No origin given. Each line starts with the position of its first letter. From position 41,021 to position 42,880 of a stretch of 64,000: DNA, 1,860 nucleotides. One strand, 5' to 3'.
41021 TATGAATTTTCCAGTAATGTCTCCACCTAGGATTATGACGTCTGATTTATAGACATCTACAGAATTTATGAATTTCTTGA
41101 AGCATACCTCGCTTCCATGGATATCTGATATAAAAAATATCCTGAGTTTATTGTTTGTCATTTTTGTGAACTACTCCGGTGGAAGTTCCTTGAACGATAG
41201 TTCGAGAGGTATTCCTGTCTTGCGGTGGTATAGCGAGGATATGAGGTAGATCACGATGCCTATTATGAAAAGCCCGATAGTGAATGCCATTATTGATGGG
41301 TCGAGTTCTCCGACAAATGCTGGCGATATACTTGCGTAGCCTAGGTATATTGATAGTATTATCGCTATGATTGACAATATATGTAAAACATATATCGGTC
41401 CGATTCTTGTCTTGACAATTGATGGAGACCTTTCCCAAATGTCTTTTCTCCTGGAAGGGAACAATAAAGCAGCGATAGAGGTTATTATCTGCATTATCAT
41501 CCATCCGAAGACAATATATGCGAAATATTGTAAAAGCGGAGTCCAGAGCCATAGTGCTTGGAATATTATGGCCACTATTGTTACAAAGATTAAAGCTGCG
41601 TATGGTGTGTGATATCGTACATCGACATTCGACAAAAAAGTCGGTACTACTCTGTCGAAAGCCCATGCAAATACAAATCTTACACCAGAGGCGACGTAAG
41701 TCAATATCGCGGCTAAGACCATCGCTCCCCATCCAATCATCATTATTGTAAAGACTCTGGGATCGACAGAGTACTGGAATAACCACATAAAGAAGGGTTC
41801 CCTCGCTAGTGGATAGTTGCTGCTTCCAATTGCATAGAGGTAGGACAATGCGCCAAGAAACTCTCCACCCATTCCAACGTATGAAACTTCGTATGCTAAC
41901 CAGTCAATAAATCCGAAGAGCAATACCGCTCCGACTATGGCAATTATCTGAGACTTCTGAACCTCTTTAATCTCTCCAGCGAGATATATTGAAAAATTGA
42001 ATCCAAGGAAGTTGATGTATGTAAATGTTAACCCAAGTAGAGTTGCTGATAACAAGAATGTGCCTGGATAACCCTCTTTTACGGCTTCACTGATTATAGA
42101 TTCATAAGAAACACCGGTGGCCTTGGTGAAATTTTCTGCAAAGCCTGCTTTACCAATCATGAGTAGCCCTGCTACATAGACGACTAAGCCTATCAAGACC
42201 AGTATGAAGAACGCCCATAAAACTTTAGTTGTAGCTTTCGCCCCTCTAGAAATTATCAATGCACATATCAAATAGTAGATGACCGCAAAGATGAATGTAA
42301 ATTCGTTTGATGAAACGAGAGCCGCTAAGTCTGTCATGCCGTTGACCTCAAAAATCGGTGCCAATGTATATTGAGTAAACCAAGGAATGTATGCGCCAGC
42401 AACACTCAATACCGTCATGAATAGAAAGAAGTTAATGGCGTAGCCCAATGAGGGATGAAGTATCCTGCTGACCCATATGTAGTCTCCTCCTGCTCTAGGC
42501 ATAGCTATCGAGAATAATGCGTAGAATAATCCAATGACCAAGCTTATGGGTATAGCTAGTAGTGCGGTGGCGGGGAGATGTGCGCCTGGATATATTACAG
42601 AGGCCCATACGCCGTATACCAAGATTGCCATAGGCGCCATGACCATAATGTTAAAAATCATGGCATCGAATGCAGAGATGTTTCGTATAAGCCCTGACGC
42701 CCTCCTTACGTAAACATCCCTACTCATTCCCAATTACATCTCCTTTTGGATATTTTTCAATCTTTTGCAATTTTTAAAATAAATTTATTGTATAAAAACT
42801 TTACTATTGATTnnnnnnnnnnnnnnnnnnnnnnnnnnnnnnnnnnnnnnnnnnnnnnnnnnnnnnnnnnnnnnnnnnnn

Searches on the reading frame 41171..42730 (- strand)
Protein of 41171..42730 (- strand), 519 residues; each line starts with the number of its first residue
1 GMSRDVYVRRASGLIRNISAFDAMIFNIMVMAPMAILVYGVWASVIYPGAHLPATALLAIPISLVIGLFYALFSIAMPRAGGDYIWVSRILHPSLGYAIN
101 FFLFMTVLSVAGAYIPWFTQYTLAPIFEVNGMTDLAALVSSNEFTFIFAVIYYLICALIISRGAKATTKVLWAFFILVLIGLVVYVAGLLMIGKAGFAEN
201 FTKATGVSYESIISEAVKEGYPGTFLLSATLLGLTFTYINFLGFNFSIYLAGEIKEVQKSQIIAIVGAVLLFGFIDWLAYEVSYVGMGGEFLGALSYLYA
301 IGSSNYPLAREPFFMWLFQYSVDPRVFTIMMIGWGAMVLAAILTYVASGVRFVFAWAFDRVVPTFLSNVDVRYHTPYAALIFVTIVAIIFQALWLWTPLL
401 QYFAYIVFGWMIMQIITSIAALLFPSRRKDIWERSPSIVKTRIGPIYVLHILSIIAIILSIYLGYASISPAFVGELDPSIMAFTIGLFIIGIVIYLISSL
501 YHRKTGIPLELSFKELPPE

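Call 25: search_protein_families(library=pfam, proteins=[window:41171-42730:-], max_evalue=0.01)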
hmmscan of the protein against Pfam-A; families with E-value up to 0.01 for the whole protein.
window:41171-42730:- (519 aa): 2 families
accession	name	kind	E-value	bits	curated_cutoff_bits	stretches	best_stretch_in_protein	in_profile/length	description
PF13520.12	AA_permease_2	-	1.6e-26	93.7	27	1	23-489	8-426/427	Amino acid permease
PF00324.27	AA_permease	-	1.4e-11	44.2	24.6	1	46-503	25-462/470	Amino acid permease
